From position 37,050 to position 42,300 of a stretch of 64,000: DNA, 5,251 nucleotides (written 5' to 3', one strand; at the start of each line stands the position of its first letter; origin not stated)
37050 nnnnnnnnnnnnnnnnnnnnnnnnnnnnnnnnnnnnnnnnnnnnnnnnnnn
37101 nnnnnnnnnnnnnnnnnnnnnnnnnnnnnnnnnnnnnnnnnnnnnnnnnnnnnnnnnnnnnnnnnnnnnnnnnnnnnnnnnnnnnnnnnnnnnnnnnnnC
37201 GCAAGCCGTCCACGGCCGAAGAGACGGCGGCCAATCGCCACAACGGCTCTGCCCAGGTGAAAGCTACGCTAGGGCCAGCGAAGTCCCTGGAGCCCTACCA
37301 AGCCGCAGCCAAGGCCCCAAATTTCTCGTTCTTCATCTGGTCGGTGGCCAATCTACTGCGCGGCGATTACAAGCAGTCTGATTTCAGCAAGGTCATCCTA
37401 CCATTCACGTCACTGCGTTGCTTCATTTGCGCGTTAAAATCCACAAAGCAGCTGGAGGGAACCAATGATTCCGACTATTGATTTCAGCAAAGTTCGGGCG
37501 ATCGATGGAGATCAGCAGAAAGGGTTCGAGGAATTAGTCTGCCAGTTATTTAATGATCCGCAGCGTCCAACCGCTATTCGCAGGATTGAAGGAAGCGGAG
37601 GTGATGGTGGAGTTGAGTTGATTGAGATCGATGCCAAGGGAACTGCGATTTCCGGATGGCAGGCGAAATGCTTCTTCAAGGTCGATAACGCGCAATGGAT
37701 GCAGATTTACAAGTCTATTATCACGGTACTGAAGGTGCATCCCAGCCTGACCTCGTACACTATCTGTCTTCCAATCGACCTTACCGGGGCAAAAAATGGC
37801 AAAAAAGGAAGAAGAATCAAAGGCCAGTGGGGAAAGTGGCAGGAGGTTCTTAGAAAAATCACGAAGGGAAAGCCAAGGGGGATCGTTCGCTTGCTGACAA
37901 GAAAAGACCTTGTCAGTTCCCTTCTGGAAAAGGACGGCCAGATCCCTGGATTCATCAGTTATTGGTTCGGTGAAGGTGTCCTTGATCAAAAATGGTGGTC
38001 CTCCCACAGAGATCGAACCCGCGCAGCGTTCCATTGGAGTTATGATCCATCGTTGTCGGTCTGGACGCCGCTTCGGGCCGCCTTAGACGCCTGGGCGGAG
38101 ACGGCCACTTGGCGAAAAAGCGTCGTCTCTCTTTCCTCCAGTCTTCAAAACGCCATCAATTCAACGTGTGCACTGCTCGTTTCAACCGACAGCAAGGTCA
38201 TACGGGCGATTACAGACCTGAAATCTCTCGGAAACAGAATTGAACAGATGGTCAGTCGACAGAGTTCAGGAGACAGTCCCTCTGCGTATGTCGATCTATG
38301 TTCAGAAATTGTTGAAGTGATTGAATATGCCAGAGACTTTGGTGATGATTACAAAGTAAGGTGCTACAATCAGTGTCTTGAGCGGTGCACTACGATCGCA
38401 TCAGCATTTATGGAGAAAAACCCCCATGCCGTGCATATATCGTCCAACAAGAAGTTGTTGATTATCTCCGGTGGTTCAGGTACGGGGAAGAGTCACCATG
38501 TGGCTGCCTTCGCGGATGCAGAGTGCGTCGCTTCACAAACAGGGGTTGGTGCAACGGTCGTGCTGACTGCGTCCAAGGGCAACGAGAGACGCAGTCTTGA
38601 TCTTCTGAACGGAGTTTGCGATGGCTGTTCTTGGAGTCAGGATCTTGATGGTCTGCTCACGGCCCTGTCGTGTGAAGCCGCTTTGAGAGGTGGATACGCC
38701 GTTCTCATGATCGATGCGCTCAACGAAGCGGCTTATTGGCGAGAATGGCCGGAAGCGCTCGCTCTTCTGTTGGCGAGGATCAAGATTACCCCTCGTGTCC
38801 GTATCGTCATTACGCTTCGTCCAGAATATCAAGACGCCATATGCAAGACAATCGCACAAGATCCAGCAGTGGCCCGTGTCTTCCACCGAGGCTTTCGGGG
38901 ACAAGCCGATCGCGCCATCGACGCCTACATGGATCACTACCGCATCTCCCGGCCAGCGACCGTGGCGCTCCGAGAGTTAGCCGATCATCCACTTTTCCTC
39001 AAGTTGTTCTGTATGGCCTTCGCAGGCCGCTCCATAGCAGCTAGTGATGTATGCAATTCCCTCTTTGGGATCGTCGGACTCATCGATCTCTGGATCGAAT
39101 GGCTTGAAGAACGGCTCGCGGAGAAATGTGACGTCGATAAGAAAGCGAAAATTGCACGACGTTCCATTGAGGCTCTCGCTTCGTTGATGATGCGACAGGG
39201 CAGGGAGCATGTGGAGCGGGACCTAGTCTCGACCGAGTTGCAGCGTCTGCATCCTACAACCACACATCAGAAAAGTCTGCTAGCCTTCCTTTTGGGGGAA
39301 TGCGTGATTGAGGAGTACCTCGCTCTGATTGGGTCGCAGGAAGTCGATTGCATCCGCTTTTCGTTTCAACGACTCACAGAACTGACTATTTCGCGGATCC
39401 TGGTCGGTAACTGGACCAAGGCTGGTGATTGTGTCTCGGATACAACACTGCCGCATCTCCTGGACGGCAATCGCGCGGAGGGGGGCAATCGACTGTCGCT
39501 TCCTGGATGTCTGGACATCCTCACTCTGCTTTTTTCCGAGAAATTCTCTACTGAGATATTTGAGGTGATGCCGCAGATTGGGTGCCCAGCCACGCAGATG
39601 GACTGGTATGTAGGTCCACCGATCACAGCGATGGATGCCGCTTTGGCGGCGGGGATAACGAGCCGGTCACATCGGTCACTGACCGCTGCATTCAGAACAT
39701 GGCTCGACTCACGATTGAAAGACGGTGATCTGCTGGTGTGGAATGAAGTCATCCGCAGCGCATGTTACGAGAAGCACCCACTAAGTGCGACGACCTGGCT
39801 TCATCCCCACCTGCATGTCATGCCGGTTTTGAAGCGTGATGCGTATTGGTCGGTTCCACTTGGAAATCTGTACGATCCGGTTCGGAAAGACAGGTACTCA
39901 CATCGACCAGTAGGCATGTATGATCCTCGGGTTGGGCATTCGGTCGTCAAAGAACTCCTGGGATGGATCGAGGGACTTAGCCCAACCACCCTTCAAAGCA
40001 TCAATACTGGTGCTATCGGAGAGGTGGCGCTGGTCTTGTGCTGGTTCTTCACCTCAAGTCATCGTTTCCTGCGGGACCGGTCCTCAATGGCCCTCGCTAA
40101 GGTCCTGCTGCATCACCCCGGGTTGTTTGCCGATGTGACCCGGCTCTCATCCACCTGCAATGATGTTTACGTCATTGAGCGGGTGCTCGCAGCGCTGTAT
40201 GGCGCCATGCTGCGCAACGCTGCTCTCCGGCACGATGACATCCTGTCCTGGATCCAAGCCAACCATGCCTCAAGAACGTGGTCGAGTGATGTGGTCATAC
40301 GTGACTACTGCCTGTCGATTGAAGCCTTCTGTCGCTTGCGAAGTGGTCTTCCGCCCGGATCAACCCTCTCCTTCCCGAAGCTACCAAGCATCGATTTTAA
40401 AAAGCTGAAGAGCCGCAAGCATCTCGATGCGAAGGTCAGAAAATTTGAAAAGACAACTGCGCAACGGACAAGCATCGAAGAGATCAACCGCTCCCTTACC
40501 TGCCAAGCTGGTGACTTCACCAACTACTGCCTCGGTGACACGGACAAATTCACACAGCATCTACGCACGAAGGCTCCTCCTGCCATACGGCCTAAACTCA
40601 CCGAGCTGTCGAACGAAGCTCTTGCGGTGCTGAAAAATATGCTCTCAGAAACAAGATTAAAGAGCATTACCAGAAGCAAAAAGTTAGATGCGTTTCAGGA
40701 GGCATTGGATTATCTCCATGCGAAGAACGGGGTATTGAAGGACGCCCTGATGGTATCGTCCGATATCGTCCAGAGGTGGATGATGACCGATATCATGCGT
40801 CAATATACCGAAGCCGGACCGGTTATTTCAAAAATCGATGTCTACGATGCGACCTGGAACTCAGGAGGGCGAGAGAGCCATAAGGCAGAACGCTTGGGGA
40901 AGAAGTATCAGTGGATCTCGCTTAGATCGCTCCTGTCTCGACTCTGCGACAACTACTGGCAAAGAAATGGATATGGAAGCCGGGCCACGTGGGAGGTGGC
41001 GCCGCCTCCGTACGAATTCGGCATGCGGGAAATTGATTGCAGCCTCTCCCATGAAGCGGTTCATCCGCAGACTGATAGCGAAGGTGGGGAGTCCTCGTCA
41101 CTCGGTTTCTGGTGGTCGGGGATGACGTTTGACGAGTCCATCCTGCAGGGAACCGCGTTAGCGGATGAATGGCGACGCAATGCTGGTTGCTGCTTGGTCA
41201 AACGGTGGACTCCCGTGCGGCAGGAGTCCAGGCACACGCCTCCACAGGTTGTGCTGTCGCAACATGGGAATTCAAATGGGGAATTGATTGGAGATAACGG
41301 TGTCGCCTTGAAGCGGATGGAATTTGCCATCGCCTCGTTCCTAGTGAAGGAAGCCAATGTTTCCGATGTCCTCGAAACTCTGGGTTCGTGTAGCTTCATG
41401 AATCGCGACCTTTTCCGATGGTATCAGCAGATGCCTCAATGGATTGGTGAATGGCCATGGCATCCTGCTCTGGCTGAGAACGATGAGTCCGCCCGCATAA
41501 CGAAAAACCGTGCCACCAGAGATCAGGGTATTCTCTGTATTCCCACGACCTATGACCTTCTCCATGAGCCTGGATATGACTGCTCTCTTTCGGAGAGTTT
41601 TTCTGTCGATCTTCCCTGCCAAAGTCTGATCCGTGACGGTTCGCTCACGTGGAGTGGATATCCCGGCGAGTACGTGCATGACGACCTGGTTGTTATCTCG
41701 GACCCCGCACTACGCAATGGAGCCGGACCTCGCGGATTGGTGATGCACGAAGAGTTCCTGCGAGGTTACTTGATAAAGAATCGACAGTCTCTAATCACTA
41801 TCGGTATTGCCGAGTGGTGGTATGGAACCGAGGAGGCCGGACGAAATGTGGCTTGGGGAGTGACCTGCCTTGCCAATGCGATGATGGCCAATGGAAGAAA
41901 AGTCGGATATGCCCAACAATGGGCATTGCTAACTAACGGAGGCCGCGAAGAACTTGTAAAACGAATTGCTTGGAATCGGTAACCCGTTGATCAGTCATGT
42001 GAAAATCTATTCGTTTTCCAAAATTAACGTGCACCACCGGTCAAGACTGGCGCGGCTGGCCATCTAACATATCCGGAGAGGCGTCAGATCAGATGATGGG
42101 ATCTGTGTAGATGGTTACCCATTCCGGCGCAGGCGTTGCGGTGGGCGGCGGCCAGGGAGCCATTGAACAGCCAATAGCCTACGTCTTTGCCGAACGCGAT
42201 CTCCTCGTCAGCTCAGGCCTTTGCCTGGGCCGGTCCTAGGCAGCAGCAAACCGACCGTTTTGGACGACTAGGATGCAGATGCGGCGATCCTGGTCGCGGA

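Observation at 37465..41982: AT-richer single-gene cassette: 1505-aa STAND NTPase with Mrr-like nuclease head (Avs-like), dropped into a decayed R-M locus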

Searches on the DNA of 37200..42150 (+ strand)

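Call 89: search_dna_similar(query=window:37200-42150:+, collection=plasmids, mode=distant, max_rows=8)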
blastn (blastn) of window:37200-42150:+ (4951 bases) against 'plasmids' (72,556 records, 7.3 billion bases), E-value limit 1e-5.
Records with a match: 8; places in all: 8; records where one place covers at least 80% of the query: 0.
Best place of each record, by identity: 80-90% 6; 60-80% 2.
By first word of the organism name: Variovorax 4; Aquabacterium 1; Allochromatium 1; Geoalkalibacter 1; Streptomyces 1.
By predicted mobility (MOB-suite, as given by PLSDB): non-mobilizable 8.
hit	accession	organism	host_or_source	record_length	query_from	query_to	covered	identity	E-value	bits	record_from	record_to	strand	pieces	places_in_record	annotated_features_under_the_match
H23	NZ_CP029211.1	Aquabacterium olei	cell culture,soil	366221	132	250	2%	76.5%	4e-14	90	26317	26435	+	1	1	class I SAM-dependent DNA methyltransferase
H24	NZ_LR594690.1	Variovorax sp. WDL1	linuron-contaminated soil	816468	132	209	2%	82.1%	7e-11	79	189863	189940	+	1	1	class I SAM-dependent DNA methyltransferase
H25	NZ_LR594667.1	Variovorax sp. SRS16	linuron-contaminated soil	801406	132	209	2%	82.1%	7e-11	79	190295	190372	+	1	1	class I SAM-dependent DNA methyltransferase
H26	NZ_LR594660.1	Variovorax sp. PBL-H6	linuron-contaminated soil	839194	132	209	2%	82.1%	7e-11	79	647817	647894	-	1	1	class I SAM-dependent DNA methyltransferase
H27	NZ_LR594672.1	Variovorax sp. PBL-E5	linuron-contaminated soil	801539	132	209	2%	82.1%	7e-11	79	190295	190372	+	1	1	class I SAM-dependent DNA methyltransferase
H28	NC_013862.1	Allochromatium vinosum DSM 180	-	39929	136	209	1%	86.5%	4e-14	90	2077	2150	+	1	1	class I SAM-dependent DNA methyltransferase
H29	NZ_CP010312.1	Geoalkalibacter subterraneus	-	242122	133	209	2%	79.2%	1e-7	68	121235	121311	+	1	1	class I SAM-dependent DNA methyltransferase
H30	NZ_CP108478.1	Streptomyces mirabilis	-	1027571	138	209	1%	84.7%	2e-11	82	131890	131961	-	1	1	record has no annotation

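Call 90: get_annotated_region(hit=H28, flank=9000)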
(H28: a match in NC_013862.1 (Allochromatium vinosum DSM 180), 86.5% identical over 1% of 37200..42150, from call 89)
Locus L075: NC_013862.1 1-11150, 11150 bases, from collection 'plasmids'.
description: Allochromatium vinosum DSM 180 plasmid pALVIN02, complete sequence
organism: Allochromatium vinosum DSM 180 (NCBI taxid 572477)
taxonomy: Bacteria; Pseudomonadota; Gammaproteobacteria; Chromatiales; Chromatiaceae; Allochromatium; Allochromatium vinosum; Allochromatium vinosum DSM 180
host: -; source: -; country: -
typing (MOB-suite, as given by PLSDB): non-mobilizable; replicon rep_cluster_1619
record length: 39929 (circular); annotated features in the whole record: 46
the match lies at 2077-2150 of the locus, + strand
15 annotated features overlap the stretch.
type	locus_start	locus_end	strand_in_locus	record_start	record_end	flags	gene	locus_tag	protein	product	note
CDS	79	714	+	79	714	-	parA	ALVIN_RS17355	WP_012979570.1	ParA family partition ATPase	-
CDS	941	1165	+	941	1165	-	-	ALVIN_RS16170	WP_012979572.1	WGR domain-containing protein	-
CDS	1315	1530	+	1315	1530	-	-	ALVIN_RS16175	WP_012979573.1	DUF2281 domain-containing protein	-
CDS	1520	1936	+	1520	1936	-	-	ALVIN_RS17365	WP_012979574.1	PIN domain-containing protein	-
CDS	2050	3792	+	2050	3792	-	-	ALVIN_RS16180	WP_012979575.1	class I SAM-dependent DNA methyltransferase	-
CDS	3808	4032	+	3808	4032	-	-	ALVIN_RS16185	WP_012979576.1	hypothetical protein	-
CDS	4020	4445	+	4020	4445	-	-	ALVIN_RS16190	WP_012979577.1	type II toxin-antitoxin system VapC family toxin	-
CDS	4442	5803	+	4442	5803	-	-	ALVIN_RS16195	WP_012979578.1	restriction endonuclease subunit S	-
CDS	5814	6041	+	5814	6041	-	-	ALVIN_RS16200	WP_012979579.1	hypothetical protein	-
CDS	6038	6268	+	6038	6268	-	-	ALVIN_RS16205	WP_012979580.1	virulence factor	-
CDS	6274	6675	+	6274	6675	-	-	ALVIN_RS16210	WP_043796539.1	type II toxin-antitoxin system VapC family toxin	-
CDS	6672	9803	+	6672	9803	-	-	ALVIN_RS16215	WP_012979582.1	type I restriction endonuclease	GO:0006304 - DNA modification [Evidence IEA]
CDS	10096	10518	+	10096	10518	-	-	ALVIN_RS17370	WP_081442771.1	H-NS family nucleoid-associated regulatory protein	GO:0006355 - regulation of DNA-templated transcription [Evidence IEA]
CDS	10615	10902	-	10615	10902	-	-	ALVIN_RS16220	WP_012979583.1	integration host factor subunit beta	GO:0006310 - DNA recombination [Evidence IEA]; GO:0006355 - regulation of DNA-templated transcription [Evidence IEA]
CDS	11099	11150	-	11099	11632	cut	-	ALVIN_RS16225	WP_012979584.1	hypothetical protein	-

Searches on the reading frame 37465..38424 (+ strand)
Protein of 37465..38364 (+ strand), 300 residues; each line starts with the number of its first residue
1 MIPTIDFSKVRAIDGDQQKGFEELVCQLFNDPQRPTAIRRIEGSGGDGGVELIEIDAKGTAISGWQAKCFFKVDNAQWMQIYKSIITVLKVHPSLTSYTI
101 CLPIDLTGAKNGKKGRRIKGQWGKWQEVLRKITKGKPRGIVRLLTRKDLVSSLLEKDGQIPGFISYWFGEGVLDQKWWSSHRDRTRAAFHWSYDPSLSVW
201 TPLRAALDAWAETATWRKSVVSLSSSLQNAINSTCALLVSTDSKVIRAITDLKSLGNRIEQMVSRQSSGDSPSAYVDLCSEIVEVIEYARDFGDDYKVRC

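Call 10: search_protein_families(library=padloc, proteins=[window:37465-38364:+], max_evalue=1)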
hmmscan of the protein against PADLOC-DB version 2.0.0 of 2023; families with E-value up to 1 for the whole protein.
window:37465-38364:+ (300 aa): 4 families
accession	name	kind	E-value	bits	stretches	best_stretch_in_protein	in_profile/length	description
PDLC02164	Avs2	-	1.4e-44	150.3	1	3-291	2-288/1504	-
PDLC02161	Avs2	-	1.8e-37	126.7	1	5-264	1-259/1499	-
PDLC02166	Avs2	-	4.5e-23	78.7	1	4-212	4-213/1498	-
PDLC02162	Avs2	-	9.1e-22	74.9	1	5-243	3-238/1379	-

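Call 46: predict_structure(alignment_id=A4)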
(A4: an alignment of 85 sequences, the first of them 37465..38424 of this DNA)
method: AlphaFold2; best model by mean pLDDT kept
length: 320 residues; sequences in the alignment: 85
mean_pLDDT: 81.8   pTM: 0.63
mean pLDDT of the five models: 81.8, 80.6, 80.2, 79.9, 79.8
residues with pLDDT >= 90: 130; 70-90: 127; 50-70: 34; < 50: 29
segments of 3 or more residues with pLDDT < 50: 292-320
pLDDT, mean of each block of 10 residues (from residue 1): 87 95 97 92 78 96 96 95 94 95 91 79 94 78 97 94 88 71 81 79 81 86 87 82 85 86 81 68 63 42 40 39
secondary structure, 60 per line:
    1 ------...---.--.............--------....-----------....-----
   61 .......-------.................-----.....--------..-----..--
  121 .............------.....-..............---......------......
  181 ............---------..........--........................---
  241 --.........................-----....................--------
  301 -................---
elements in order: H17-28 E37-40 E52-55 E61-67 H75-91 E97-101 H121-133 E140-144 H146-159 H163-168 H175-192 H202-211 H214-237 H243-267 H273-292 H302-317

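Call 49: fold_search(model_id=the predicted structure, library=pdb)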
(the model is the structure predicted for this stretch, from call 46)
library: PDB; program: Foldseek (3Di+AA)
matches with E <= 10: 772; with E <= 0.001: 0
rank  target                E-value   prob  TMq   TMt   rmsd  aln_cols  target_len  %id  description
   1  8dgf_B                1.0e-02  1.00  0.37  0.09   5.7       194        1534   17  Avs4 bound to phage PhiV-1 portal (released 2022-08-03)
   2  1wtd_B                1.0e-02  0.99  0.28  0.32   9.8       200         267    8  Crystal structure of type II restrcition endonuclease, EcoO109I DNA-free form (released 2004-12-14)
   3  8dgf_A                1.7e-02  1.00  0.33  0.08  10.3       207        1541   14  Avs4 bound to phage PhiV-1 portal (released 2022-08-03)
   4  2ot9                  2.5e-02  0.90  0.17  0.28  14.3       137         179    9  Crystal structure of YaeQ protein from Pseudomonas syringae (released 2007-03-13)
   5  2g3w_B                3.5e-02  0.91  0.19  0.32  13.3       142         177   13  The Crystal Structure of YaeQ Protein from Xanthomonas axonopodis pv. citri (released 2007-02-27)
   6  7t3c_E                4.8e-02  0.72  0.23  0.23  13.5       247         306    8  GATOR1-RAG-RAGULATOR - Dual Complex (released 2022-04-06)
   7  6n8j_b                6.0e-02  0.54  0.21  0.11  16.7       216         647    8  Cryo-EM structure of late nuclear (LN) pre-60S ribosomal subunit (released 2019-03-13)
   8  2g3w_A                9.5e-02  0.91  0.20  0.32   6.6       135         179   11  The Crystal Structure of YaeQ Protein from Xanthomonas axonopodis pv. citri (released 2007-02-27)
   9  7ezb_A                1.1e-01  0.41  0.17  0.28  14.1       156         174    9  Thorarchaeota Rab bound to GDP (released 2022-06-08)
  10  3c0u_A                1.3e-01  0.80  0.20  0.33   7.1       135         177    9  Crystal structure of E.coli yaeQ protein (released 2008-01-29)
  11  6msg_C                1.3e-01  0.30  0.18  0.15  13.5       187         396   13  Cryo-EM structures and dynamics of substrate-engaged human 26S proteasome (released 2018-11-21)
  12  3c0u_B                1.5e-01  0.75  0.21  0.32   6.2       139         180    6  Crystal structure of E.coli yaeQ protein (released 2008-01-29)
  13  7t3b_E                1.9e-01  0.35  0.20  0.20  14.3       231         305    8  GATOR1-RAG-RAGULATOR - GAP Complex (released 2022-04-06)
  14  9qec_A                2.3e-01  0.54  0.22  0.10  15.5       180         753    9  Cryo-EM structure of the XPF-ERCC1-XPA complex (released 2025-12-17)
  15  7eze_A                2.6e-01  0.33  0.17  0.29  18.6       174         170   10  Thorarchaeota Rab GTP-gamma-S/Mg2+ (soak) (released 2022-06-08)
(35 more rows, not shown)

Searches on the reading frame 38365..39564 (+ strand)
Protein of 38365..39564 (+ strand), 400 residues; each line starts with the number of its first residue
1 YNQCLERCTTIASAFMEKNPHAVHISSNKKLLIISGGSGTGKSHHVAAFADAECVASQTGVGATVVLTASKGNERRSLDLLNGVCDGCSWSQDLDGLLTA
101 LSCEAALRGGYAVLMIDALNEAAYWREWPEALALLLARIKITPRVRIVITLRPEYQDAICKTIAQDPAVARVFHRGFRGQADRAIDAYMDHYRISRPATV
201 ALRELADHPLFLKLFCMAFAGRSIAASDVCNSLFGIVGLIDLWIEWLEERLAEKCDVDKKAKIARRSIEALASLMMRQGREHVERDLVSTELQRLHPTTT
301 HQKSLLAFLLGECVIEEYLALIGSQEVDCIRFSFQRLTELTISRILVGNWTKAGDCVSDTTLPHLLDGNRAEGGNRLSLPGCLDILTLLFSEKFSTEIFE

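Call 10: search_protein_families(library=padloc, proteins=[window:38365-39564:+], max_evalue=1)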
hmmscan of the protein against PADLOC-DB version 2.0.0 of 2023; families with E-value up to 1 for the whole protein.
window:38365-39564:+ (400 aa): 8 families
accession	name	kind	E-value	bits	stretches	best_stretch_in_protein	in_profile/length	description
PDLC02164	Avs2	-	3.1e-54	182.3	1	25-400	340-707/1504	-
PDLC02162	Avs2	-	2.2e-39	133.3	1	27-400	325-689/1379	-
PDLC02163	Avs2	-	2.4e-34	116.2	1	22-400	403-773/1576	-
PDLC02165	Avs2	-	1.7e-30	103.6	1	22-400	204-574/1375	-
PDLC02166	Avs2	-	1.1e-29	100.6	1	28-349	335-645/1498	-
PDLC02161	Avs2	-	5.6e-28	95.2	1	26-398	338-708/1499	-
PDLC04140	mad8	-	0.0082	13.7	1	25-108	24-114/314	mads_8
PDLC01734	typeIV_RecD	-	0.013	11.8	1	17-79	342-399/763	RecD_0_IVD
